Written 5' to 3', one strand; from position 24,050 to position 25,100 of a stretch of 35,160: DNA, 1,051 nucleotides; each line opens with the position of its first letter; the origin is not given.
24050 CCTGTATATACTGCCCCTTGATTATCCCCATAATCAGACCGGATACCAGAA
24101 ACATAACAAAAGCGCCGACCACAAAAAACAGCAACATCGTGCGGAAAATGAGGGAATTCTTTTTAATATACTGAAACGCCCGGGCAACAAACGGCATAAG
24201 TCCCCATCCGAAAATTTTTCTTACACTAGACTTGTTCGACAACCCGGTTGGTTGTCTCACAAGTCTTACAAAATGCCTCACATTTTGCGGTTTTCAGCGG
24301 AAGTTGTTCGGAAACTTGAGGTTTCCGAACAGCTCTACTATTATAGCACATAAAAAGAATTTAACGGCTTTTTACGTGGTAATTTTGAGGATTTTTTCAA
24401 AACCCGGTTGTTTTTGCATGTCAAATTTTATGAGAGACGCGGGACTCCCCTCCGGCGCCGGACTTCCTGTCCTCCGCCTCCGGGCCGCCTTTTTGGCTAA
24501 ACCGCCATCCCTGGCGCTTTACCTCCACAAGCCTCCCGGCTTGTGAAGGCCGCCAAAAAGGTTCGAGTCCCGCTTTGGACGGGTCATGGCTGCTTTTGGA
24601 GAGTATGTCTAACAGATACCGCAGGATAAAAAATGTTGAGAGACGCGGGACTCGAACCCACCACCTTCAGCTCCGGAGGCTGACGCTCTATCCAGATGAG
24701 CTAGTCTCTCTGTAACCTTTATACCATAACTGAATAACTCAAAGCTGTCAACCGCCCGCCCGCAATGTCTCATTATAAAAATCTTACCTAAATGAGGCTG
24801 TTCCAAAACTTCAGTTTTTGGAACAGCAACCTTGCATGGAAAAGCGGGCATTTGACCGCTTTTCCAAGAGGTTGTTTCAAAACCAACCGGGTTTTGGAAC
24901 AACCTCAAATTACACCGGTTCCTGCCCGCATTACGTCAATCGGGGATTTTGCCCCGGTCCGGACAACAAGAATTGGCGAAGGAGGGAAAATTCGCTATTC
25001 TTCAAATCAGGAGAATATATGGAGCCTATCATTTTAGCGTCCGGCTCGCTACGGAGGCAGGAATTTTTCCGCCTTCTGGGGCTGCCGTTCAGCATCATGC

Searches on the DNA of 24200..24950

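Call 45: search_rna_families(source=window, start=24200, end=24950, threshold=evalue, max_evalue=1)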
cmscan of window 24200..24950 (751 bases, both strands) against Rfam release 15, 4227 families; matches with E-value up to 1: 6.
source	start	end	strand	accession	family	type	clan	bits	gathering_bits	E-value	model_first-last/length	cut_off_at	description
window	24637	24710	-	RF00005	tRNA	Gene; tRNA;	CL00001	59.6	29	2.7e-12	1-71/71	no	tRNA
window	24791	24909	+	RF01061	mir-548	Gene; miRNA;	-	22.7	90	0.1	1-84/84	no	mir-548 microRNA precursor family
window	24791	24909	-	RF01061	mir-548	Gene; miRNA;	-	20.4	90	0.4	1-84/84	no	mir-548 microRNA precursor family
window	24374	24529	-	RF00234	glmS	Cis-reg; riboswitch;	-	17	37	0.14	1-167/167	no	glmS glucosamine-6-phosphate activated ribozyme aptamer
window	24483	24554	-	RF01696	Chlorobi-1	Gene; sRNA;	-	16.2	50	0.14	1-67/67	no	Chlorobi-1 RNA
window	24200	24452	-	RF02032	GOLLD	Gene;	-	13.9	150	0.3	1-338/416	3'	Giant, ornate, lake- and Lactobacillales-derived (GOLLD) RNA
